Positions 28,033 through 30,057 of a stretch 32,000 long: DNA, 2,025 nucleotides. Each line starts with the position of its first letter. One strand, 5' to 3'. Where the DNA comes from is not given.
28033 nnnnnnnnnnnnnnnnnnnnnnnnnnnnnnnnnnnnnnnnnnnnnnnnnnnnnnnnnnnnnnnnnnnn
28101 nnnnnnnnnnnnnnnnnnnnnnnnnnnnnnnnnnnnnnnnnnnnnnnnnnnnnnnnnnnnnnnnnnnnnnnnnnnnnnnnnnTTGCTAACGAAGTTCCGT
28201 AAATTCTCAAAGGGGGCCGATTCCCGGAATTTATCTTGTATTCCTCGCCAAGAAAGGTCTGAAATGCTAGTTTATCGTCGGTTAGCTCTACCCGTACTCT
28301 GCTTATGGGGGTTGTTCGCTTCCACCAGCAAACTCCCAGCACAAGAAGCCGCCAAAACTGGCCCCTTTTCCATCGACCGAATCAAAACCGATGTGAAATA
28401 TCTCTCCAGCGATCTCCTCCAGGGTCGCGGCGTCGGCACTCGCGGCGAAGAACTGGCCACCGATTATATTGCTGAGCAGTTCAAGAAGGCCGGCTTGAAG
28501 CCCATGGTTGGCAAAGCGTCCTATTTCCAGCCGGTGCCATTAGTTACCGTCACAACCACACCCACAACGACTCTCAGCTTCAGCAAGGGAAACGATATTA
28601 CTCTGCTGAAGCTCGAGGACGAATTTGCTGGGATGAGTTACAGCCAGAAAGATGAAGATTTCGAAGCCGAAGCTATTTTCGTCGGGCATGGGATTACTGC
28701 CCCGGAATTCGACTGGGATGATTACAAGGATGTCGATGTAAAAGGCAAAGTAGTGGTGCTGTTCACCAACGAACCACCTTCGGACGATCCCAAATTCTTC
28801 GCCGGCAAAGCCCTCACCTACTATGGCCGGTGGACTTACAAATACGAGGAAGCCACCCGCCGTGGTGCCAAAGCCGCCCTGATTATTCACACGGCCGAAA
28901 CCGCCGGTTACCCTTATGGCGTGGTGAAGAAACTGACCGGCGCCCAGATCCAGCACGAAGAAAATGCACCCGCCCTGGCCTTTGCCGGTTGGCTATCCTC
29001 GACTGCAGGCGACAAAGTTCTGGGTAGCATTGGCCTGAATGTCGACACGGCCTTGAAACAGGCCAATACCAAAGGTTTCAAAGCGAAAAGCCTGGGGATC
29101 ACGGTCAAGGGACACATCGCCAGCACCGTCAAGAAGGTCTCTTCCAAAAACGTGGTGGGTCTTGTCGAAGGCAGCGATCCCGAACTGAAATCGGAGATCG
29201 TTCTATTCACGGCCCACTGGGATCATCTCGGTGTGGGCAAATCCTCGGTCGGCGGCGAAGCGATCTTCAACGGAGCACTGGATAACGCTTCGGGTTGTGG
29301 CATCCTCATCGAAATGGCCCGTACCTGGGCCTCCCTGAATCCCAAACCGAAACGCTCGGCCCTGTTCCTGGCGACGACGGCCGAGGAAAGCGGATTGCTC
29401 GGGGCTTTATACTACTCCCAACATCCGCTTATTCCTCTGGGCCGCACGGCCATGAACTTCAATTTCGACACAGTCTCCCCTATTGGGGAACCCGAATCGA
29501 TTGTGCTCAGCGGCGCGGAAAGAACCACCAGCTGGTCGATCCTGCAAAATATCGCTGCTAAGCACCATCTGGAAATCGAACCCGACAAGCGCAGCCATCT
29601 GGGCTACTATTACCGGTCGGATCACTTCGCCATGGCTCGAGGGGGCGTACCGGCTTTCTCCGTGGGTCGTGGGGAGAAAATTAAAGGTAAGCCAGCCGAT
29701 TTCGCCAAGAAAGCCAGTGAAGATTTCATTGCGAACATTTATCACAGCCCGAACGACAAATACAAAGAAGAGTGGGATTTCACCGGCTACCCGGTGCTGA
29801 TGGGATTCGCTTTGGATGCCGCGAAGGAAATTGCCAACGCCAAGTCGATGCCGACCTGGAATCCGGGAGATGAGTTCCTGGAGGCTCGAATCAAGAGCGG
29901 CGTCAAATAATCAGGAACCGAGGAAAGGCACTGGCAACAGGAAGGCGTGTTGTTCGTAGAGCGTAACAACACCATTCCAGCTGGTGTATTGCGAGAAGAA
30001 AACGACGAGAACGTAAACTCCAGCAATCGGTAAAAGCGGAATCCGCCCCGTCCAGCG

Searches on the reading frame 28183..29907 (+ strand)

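Call 70: search_protein_families(library=pfam, proteins=[window:28183-29907:+], max_evalue=0.00001)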
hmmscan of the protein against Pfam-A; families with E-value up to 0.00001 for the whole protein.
window:28183-29907:+ (575 aa): 1 family
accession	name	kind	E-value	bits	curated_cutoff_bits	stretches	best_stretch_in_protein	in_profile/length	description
PF04389.22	Peptidase_M28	-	7.2e-36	124.2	21.3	1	323-529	1-176/193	Peptidase family M28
